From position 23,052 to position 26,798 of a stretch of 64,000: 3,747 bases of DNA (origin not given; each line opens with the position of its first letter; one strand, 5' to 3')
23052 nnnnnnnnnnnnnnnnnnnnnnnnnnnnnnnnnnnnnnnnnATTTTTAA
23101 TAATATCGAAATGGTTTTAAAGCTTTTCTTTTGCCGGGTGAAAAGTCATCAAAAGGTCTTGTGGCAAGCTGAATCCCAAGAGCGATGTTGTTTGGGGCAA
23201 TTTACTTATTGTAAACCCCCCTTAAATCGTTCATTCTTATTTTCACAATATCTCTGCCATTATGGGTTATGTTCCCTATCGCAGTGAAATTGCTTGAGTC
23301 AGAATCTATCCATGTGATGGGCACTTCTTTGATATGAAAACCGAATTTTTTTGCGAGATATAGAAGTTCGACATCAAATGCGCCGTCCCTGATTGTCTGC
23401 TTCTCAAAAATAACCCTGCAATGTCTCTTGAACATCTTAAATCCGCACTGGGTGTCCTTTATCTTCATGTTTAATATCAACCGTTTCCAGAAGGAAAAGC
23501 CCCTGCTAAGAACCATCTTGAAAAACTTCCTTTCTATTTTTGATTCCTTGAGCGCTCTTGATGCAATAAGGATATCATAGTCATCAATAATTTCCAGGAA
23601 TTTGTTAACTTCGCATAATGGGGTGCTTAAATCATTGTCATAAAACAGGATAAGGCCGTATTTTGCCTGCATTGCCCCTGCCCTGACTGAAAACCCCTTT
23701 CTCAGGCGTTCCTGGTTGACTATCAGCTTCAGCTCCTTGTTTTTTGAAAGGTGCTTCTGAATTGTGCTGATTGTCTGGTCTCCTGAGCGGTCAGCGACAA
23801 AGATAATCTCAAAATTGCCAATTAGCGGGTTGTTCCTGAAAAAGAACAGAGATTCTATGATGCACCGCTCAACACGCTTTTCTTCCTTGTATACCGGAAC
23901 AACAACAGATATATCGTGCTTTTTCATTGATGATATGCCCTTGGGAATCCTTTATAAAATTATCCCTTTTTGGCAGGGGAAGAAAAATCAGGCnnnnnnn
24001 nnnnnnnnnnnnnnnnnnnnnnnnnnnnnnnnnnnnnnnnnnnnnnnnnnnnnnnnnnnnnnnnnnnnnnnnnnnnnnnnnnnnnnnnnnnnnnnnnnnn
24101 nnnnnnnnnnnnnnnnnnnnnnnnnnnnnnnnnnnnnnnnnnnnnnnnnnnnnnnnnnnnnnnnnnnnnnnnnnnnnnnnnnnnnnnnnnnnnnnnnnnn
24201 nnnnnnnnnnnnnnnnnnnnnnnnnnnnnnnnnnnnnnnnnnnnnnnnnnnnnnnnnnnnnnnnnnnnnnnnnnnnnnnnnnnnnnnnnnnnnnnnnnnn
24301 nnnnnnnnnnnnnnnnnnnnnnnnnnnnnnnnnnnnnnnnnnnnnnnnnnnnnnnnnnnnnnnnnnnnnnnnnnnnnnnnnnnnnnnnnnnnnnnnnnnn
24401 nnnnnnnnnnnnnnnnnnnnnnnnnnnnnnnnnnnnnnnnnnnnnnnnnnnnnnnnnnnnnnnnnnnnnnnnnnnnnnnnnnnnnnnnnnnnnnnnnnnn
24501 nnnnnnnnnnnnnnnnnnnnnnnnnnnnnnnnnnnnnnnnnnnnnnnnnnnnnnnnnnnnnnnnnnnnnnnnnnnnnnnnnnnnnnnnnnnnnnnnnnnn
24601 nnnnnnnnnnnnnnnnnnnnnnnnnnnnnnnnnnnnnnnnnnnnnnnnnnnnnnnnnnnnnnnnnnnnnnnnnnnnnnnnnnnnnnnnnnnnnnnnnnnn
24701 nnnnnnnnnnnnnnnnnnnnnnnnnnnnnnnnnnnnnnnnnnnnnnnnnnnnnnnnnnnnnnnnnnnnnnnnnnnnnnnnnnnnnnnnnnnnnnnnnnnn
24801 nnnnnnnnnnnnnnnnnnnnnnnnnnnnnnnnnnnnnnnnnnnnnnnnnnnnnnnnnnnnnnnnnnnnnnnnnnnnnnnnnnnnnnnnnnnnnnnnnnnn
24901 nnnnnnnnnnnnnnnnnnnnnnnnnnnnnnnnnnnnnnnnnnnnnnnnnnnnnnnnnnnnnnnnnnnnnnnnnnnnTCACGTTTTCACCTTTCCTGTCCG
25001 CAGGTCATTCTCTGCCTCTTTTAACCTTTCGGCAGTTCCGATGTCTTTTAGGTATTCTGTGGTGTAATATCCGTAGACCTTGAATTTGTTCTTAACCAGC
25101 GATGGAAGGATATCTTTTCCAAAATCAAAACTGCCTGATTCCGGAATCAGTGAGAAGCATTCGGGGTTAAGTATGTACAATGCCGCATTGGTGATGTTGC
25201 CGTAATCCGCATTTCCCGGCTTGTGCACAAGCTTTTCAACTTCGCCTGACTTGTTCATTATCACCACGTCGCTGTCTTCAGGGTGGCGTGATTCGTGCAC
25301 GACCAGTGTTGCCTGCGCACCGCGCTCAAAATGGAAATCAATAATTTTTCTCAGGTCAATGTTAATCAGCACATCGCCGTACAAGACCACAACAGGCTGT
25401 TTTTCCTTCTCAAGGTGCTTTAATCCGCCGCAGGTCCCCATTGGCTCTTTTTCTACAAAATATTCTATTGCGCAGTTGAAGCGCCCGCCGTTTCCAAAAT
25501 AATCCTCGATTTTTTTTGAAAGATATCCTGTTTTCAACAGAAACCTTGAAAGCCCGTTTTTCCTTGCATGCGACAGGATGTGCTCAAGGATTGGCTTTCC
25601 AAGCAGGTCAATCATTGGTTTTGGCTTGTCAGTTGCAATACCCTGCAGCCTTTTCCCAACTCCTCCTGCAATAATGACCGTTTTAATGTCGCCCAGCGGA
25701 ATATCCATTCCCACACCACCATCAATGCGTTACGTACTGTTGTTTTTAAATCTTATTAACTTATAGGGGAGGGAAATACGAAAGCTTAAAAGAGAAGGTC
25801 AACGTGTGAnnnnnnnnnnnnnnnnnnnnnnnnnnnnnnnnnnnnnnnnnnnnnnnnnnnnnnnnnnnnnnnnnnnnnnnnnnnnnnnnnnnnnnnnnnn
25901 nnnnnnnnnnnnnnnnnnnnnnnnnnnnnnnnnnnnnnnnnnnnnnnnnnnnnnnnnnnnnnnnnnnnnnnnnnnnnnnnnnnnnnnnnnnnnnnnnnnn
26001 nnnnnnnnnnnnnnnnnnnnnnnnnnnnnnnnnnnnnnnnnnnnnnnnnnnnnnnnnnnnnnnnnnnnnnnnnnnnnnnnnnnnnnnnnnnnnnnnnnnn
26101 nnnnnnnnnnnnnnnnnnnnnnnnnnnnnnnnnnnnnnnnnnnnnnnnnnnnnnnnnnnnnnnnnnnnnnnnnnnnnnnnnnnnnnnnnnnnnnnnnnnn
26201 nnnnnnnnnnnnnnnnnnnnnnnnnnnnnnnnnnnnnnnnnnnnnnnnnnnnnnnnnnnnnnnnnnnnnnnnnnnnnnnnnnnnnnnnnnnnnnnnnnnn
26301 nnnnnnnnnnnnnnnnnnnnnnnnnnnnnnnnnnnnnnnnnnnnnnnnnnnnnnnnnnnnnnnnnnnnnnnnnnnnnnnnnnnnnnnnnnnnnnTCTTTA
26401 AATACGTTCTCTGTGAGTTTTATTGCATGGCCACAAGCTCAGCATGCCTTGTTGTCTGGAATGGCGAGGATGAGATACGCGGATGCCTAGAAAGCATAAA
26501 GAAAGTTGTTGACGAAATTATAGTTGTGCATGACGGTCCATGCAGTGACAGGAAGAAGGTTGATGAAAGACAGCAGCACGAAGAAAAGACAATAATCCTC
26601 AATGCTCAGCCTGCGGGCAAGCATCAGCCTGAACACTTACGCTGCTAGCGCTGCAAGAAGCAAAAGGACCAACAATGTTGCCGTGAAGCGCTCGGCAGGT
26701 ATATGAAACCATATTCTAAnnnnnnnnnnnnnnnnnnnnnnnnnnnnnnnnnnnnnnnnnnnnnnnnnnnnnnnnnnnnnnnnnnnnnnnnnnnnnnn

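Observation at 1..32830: About 33-kb glycosylation island built from repeated GT2 plus GT-C modules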

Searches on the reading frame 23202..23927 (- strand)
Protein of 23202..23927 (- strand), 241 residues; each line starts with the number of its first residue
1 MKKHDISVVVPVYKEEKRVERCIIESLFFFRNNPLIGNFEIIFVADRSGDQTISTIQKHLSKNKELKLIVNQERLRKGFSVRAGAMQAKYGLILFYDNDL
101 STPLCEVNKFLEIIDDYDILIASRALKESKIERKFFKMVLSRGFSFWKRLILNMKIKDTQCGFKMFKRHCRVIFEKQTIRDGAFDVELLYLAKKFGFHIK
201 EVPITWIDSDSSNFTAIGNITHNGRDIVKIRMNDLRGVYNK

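Call 5: search_protein_families(library=pfam, proteins=[window:23202-23927:-], max_evalue=0.01)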
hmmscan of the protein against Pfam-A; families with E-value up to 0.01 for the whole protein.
window:23202-23927:- (241 aa): 3 families
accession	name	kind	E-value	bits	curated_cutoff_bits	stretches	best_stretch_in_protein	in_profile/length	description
PF00535.33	Glycos_transf_2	-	1.5e-15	57.9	23.3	1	7-168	1-161/168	Glycosyl transferase family 2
PF10111.15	Glyco_tranf_2_2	-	1.4e-06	28.4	27.3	1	7-119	1-111/276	Glycosyltransferase like family 2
PF13641.12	Glyco_tranf_2_3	-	0.00015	22.3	27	1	4-97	1-94/230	Glycosyltransferase like family 2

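Call 10: search_protein_families(library=ncbifam, proteins=[window:23202-23927:-], max_evalue=0.01)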
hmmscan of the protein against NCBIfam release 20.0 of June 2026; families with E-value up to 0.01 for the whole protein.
window:23202-23927:- (241 aa): 13 families
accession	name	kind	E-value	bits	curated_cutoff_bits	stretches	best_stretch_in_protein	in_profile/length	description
NF047588.1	GlcsyltransPgfSStrep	equivalog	1.3e-13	50.8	500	1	6-170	3-163/308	glycosyltransferase PgfS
NF007986.1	PRK10714.1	equivalog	6.1e-09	35.3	529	1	4-169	6-167/316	undecaprenyl-phosphate 4-deoxy-4-formamido-L-arabinose transferase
TIGR03937.1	PgaC_IcaA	equivalog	1.7e-08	33.8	422.3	1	4-99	45-135/407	poly-beta-1,6-N-acetyl-D-glucosamine synthase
NF041391.1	DPhHxTase_Halo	equivalog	6.1e-07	28.6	375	1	40-208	26-185/213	dolichyl-phosphate hexose transferase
TIGR04283.1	glyco_like_mftF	equivalog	3e-06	27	182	1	6-114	1-97/221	TIGR04283 family arsenosugar biosynthesis glycosyltransferase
NF041875.1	EPS_EpsD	equivalog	8e-06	25.5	370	1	6-103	1-93/325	exopolysaccharide biosynthesis glycosyltransferase EpsD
NF007482.0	PRK10073.1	equivalog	1.8e-05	23.9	423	1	3-99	5-95/334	glycosyltransferase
NF038302.1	EPS_HpsE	equivalog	0.00029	19.9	300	1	5-99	2-96/307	hormogonium polysaccharide biosynthesis glycosyltransferase HpsE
NF047683.1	TeichurnBiosyTuaG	equivalog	0.00037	20.2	400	1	3-101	5-98/252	teichuronic acid biosynthesis protein TuaG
NF050050.1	ProtGlycPglI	equivalog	0.00057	19.4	500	1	5-122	3-117/306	GalNAc(5)-diNAcBac-PP-undecaprenol beta-1,3-glucosyltransferase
TIGR03469.1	HpnB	hypoth_equivalog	0.00062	18.9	379.25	1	5-87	45-130/386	hopene-associated glycosyltransferase HpnB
TIGR03965.1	mycofact_glyco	equivalog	0.001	18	280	1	3-101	73-166/467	mycofactocin biosynthesis glycosyltransferase MftF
NF010496.0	PRK13915.1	equivalog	0.0017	17.5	262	1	3-103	30-130/307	glucosyl-3-phosphoglycerate synthase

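Call 74: search_solved_structures(query=window:23202-23927:-, max_evalue=0.001)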
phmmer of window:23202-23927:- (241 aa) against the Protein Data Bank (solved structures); distinct sequences matched with E-value up to 0.001: 8.
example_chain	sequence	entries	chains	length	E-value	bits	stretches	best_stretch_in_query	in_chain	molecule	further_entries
5mlz_A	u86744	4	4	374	1e-10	45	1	5-205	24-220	Dolichol monophosphate mannose synthase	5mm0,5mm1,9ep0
5eke_A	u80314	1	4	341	1.6e-07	34.5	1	5-136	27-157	Uncharacterized glycosyltransferase sll0501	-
5ekp_C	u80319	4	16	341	1.6e-07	34.5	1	5-136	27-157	Uncharacterized glycosyltransferase sll0501 | Glycosyltransferase sll0501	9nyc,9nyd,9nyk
9nye_A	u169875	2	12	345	1.7e-07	34.4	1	5-136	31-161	Glycosyltransferase sll0501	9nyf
2z87_A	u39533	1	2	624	8.1e-05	25.6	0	6-125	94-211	Chondroitin synthase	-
2z86_A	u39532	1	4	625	8.1e-05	25.6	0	6-125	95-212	Chondroitin synthase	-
9hwj_A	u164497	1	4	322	0.00024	24.1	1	5-169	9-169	Undecaprenyl-phosphate 4-deoxy-4-formamido-L-arabinose transferase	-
6p61_A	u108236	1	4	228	0.00089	22.2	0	4-122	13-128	Glycosyltransferase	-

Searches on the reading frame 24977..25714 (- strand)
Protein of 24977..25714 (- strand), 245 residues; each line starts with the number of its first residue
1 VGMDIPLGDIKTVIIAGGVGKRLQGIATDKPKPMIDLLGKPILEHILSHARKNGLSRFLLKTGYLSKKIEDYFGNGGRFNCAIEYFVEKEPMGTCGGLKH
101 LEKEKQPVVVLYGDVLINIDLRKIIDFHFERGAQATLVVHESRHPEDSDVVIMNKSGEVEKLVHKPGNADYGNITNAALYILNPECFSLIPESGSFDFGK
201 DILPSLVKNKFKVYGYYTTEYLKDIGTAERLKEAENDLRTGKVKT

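Call 5: search_protein_families(library=pfam, proteins=[window:24977-25714:-], max_evalue=0.01)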
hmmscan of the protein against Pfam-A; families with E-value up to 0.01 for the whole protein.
window:24977-25714:- (245 aa): 3 families
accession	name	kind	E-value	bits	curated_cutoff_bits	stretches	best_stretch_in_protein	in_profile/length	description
PF00483.29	NTP_transferase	-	4.4e-34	118.6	21.2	1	11-239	1-243/245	Nucleotidyl transferase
PF12804.13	NTP_transf_3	-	4.6e-08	33.8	27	1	13-144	2-127/160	MobA-like NTP transferase domain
PF01128.25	IspD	-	0.0028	17.9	27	1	11-50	2-38/221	2-C-methyl-D-erythritol 4-phosphate cytidylyltransferase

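Call 11: search_protein_families(library=ncbifam, proteins=[window:24977-25714:-], max_evalue=0.01)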
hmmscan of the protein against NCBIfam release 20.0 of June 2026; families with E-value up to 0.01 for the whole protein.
window:24977-25714:- (245 aa): 36 families (the best 25 are shown)
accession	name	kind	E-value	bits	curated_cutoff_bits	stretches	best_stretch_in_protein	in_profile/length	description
NF052502.1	man1P_GTase_Rv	exception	7.1e-46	156.7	440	1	11-244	2-236/352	mannose-1-phosphate guanylyltransferase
TIGR03992.1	Arch_glmU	subfamily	4.3e-33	114.8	292.1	1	11-226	2-215/393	bifunctional sugar-1-phosphate nucleotidylyltransferase/acetyltransferase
NF045761.1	NAMPUrTaseMurU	equivalog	4.3e-27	95.4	250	1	10-236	1-225/226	N-acetylmuramate alpha-1-phosphate uridylyltransferase MurU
NF041313.1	UDPGP_AglF_Halo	equivalog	2e-25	89.6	400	1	11-189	2-181/234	UTP--glucose-1-phosphate uridylyltransferase AglF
TIGR02623.1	G1P_cyt_trans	equivalog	6.3e-24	84.8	300.25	2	10-75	1-66/255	glucose-1-phosphate cytidylyltransferase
NF049965.1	GlMnHpPGnyltfHddC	equivalog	3.9e-23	82.3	300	1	11-229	2-212/221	D-glycero-D-manno-heptose 1-phosphate guanosyltransferase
TIGR02091.1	glgC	equivalog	1.9e-21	76.5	424.9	2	103-238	111-259/364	glucose-1-phosphate adenylyltransferase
TIGR01208.1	rmlA_long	equivalog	3.4e-21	75.5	320.25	1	11-238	1-234/353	glucose-1-phosphate thymidylyltransferase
NF003670.0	PRK05293.1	equivalog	1e-20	74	470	2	104-238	117-258/382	glucose-1-phosphate adenylyltransferase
NF041173.1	Sug_nt_acttase_Thmprot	equivalog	3.2e-20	72.4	600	1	10-227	1-216/405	bifunctional sugar-1-phosphate nucleotidylyltransferase/acetyltransferase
NF002772.0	PRK02862.1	equivalog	3.9e-14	52.2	537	2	179-238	212-272/429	glucose-1-phosphate adenylyltransferase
NF001947.0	PRK00725.1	subfamily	4e-14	52.2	470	2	104-237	129-286/426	glucose-1-phosphate adenylyltransferase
TIGR01173.1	glmU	equivalog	7.9e-14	51.3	366.85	1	11-165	2-152/452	bifunctional UDP-N-acetylglucosamine diphosphorylase/glucosamine-1-phosphate N-acetyltransferase GlmU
NF010934.1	PRK14354.1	equivalog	4.1e-13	48.6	450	1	12-182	2-172/447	bifunctional UDP-N-acetylglucosamine diphosphorylase/glucosamine-1-phosphate N-acetyltransferase GlmU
NF002023.0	PRK00844.1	subfamily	4e-12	45.7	458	1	10-237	7-275/408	glucose-1-phosphate adenylyltransferase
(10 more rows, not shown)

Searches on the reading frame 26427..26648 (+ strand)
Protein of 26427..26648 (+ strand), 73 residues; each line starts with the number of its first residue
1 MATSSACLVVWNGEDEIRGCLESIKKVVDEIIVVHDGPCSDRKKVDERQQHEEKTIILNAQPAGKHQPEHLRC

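Call 60: search_protein_families(library=pfam, proteins=[window:26427-26648:+], max_evalue=10)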
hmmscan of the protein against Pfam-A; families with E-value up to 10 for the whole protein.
window:26427-26648:+ (73 aa): 1 family
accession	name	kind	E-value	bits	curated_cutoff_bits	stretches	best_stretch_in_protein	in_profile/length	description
PF00535.33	Glycos_transf_2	-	0.00041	20.7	23.3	1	5-42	1-40/168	Glycosyl transferase family 2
